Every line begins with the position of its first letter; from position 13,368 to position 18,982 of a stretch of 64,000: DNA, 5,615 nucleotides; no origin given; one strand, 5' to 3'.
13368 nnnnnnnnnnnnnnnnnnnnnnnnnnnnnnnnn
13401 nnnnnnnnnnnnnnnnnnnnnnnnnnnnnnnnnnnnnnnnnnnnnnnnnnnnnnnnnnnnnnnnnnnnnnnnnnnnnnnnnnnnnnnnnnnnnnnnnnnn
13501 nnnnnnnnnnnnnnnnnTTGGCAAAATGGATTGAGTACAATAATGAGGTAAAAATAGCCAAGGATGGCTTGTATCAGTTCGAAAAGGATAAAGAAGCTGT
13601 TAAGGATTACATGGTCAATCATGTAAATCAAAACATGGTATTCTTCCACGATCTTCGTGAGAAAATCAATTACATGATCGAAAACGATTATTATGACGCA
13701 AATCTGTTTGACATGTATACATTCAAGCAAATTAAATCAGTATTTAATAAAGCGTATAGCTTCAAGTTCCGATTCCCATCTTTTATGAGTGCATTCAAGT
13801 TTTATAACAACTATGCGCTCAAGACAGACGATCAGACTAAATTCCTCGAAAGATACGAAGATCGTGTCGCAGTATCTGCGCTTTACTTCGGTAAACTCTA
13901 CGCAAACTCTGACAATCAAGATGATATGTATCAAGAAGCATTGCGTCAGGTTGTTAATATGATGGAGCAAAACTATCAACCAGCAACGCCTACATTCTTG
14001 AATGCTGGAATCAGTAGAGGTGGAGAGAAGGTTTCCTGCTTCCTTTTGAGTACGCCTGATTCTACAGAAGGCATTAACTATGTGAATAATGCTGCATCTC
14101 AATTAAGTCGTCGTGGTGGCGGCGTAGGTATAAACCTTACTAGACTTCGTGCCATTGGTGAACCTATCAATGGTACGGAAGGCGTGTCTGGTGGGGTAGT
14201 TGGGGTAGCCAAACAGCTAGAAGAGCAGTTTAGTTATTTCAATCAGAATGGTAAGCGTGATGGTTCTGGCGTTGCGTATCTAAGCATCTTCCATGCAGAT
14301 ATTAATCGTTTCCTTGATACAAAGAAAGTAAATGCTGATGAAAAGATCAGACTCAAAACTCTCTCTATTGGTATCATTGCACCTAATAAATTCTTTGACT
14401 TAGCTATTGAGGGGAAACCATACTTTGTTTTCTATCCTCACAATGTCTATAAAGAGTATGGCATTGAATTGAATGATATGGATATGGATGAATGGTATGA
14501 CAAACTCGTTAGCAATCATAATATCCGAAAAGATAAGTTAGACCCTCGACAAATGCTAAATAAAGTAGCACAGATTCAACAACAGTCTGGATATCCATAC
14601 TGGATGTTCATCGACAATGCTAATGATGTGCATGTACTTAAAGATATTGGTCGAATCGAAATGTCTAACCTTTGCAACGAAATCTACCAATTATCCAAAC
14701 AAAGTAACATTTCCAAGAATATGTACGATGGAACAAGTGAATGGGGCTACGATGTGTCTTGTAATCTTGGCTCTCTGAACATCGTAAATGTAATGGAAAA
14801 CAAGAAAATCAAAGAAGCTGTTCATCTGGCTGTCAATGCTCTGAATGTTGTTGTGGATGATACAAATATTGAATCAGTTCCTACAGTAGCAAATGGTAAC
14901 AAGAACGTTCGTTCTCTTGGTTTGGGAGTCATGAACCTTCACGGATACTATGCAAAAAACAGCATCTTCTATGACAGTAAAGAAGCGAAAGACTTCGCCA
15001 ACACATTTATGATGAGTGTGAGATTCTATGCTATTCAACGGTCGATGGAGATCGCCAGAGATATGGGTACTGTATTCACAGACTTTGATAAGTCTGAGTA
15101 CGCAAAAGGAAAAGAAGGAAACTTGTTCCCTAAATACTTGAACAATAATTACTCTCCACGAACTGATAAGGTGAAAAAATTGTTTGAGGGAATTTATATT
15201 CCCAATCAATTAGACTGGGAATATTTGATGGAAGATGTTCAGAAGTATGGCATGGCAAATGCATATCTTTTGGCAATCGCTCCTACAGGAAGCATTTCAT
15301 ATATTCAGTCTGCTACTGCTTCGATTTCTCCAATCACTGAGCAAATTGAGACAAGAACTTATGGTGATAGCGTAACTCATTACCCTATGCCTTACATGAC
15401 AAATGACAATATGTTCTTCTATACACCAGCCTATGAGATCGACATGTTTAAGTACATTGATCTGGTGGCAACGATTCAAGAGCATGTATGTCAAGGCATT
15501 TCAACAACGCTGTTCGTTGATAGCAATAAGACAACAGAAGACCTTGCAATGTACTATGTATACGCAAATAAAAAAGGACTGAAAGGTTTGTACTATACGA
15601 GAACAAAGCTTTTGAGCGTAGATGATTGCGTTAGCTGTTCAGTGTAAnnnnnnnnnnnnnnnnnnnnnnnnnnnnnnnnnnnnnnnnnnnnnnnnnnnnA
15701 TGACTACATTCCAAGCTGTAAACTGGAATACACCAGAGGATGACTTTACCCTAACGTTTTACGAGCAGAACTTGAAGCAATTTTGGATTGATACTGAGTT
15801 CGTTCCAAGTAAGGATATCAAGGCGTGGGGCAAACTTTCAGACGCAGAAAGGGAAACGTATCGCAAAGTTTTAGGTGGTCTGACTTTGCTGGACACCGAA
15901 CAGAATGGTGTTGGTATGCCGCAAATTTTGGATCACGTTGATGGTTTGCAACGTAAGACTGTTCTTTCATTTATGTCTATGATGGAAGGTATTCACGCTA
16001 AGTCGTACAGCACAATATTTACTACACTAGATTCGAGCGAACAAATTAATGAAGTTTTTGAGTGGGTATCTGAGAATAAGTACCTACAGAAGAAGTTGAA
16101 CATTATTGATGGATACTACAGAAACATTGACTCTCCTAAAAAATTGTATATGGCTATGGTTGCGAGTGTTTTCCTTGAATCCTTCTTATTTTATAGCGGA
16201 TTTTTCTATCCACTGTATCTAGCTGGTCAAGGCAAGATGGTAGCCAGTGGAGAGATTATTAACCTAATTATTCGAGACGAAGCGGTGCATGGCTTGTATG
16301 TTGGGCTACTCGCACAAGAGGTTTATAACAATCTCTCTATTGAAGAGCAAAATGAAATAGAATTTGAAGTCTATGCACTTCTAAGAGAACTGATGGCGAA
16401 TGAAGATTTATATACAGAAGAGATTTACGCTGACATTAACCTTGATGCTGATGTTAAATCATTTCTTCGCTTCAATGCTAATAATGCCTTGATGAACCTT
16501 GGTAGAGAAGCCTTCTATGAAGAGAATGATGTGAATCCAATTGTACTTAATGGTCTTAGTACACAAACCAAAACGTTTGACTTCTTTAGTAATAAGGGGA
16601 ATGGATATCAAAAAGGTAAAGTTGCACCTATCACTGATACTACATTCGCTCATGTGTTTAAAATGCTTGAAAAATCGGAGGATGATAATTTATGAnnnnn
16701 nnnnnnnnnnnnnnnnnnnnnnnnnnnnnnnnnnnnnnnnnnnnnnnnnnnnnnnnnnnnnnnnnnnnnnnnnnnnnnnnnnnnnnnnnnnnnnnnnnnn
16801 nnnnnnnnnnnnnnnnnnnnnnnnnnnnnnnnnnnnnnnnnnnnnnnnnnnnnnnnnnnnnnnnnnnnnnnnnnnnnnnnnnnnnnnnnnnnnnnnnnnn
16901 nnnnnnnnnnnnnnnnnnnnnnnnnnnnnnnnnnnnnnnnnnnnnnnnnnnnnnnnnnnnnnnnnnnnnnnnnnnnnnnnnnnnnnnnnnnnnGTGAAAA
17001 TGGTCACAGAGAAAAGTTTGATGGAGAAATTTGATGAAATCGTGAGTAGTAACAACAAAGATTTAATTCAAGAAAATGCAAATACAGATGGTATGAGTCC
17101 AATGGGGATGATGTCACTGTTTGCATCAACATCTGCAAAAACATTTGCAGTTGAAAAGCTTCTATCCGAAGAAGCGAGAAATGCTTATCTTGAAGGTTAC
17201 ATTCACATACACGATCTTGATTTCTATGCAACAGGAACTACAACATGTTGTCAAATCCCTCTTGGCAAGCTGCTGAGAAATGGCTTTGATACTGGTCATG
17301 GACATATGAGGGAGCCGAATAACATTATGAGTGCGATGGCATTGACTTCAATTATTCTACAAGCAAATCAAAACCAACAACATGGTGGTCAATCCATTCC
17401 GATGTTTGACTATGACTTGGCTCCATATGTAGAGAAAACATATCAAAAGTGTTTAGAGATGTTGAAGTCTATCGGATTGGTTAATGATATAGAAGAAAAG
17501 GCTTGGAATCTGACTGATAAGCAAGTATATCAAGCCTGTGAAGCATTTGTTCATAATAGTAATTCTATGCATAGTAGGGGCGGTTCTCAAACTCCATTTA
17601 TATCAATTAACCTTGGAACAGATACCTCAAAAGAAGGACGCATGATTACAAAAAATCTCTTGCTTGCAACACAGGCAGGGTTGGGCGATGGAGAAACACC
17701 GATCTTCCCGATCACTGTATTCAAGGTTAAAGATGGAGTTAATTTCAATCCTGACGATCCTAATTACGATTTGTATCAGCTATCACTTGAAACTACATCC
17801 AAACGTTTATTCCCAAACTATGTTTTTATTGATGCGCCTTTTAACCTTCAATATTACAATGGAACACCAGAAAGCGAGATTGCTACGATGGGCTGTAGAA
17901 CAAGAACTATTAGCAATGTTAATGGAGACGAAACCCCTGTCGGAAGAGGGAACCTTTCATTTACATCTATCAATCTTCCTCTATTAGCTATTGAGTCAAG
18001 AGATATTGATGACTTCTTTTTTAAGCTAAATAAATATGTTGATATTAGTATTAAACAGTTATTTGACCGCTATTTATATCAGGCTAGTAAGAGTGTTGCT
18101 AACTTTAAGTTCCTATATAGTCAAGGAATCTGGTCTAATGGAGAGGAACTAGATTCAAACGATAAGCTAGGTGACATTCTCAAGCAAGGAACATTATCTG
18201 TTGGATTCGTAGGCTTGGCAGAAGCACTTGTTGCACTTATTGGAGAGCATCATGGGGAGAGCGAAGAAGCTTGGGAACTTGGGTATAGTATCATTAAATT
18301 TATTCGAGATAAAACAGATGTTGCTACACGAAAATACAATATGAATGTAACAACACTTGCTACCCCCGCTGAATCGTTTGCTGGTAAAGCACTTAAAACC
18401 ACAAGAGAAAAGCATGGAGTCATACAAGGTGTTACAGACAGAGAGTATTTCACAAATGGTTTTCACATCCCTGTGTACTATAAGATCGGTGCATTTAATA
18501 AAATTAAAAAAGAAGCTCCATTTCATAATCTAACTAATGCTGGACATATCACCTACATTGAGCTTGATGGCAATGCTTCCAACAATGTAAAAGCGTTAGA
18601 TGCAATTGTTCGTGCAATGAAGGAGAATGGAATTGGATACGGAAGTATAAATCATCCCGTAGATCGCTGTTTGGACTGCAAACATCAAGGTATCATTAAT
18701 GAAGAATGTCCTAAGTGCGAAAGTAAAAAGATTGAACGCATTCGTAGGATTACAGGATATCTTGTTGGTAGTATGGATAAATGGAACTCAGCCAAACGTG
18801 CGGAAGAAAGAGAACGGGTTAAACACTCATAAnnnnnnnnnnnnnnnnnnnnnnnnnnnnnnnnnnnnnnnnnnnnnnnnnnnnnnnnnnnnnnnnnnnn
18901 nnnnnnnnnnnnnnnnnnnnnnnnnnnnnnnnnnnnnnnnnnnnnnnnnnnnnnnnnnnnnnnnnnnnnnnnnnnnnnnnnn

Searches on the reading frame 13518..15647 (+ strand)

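Call 39: search_protein_families(library=phrogs, proteins=[window:13518-15647:+], max_evalue=0.00001)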
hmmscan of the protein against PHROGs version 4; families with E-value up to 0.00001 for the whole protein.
window:13518-15647:+ (709 aa): 7 families
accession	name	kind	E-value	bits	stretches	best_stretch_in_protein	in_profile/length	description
phrog_84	-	DNA, RNA and nucleotide metabolism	1.2e-184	617.1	1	43-708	157-795/975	ribonucleoside-diphosphate reductase large subunit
phrog_6132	-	DNA, RNA and nucleotide metabolism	2.8e-105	354.5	1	2-246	55-290/530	ribonucleotide reductase large subunit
phrog_3844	-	moron, auxiliary metabolic gene and host takeover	2.3e-90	304.7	1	331-709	79-451/451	NrdA-like aerobic NDP reductase large subunit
phrog_3987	-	DNA, RNA and nucleotide metabolism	2.3e-78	264.9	1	18-421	82-461/467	ribonucleotide reductase large subunit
phrog_22953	-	DNA, RNA and nucleotide metabolism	9.1e-39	134.5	1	208-386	5-201/201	ribonucleotide reductase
phrog_30939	-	DNA, RNA and nucleotide metabolism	2.1e-17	63.3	2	345-693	624-957/977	ribonucleotide reductase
phrog_10616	-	DNA, RNA and nucleotide metabolism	9.6e-17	62.2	1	620-709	1-111/111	ribonucleotide reductase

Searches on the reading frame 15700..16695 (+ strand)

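Call 108: search_protein_families(library=phrogs, proteins=[window:15700-16695:+], max_evalue=0.00001)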
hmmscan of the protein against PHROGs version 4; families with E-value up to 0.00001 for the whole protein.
window:15700-16695:+ (331 aa): 6 families
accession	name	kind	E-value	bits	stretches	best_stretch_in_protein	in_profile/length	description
phrog_86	-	DNA, RNA and nucleotide metabolism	8.7e-88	296.2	1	6-326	68-408/504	ribonucleoside diphosphate reductase small subunit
phrog_24856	-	DNA, RNA and nucleotide metabolism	7.8e-78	261.7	1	3-191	4-195/195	ribonucleotide reductase class Ia beta subunit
phrog_7909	-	DNA, RNA and nucleotide metabolism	5.3e-31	107.7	1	238-322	3-89/92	ribonucleoside-diphosphate reductase beta subunit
phrog_9465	-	DNA, RNA and nucleotide metabolism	7.3e-24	85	1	115-196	3-80/81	ribonucleoside diphosphate reductase small subunit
phrog_9530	-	DNA, RNA and nucleotide metabolism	5.7e-17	63.1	1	4-99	7-102/108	ribonucleotide reductase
phrog_10582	-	DNA, RNA and nucleotide metabolism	7.9e-13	49.2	1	19-160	39-176/255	ribonucleotide reductase class Ia beta subunit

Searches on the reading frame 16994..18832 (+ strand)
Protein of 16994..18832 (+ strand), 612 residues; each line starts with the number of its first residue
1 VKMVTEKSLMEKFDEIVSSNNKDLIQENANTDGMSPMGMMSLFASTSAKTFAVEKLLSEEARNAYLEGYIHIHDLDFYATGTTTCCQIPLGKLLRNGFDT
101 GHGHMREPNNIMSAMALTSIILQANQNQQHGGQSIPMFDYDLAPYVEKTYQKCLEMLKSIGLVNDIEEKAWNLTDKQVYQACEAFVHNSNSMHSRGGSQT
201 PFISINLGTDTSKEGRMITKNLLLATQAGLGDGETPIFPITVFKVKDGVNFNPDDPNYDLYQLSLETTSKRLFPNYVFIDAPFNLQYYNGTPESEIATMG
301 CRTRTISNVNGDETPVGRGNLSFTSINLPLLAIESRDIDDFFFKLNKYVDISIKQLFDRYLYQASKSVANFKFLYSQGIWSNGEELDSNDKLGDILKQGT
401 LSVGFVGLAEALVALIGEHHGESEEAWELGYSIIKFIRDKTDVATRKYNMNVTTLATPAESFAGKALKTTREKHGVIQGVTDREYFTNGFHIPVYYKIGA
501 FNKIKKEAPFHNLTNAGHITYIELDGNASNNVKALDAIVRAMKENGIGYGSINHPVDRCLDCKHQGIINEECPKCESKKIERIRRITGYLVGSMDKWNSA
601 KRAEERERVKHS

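Call 39: search_protein_families(library=phrogs, proteins=[window:16994-18832:+], max_evalue=0.00001)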
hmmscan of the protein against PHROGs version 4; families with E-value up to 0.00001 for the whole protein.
window:16994-18832:+ (612 aa): 4 families
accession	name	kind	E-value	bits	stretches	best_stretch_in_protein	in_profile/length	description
phrog_487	-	moron, auxiliary metabolic gene and host takeover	2.5e-193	645.1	1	5-611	101-712/718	NrdD-like anaerobic ribonucleotide reductase large subunit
phrog_4218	-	DNA, RNA and nucleotide metabolism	1.1e-66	226.2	1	296-611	8-332/333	anaerobic ribonucleoside reductase large subunit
phrog_26446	-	DNA, RNA and nucleotide metabolism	1.5e-27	97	2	440-586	219-366/761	anaerobic ribonucleoside reductase large subunit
phrog_29160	-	DNA, RNA and nucleotide metabolism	1.4e-26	94.6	1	459-611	2-155/158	anaerobic ribonucleoside reductase large subunit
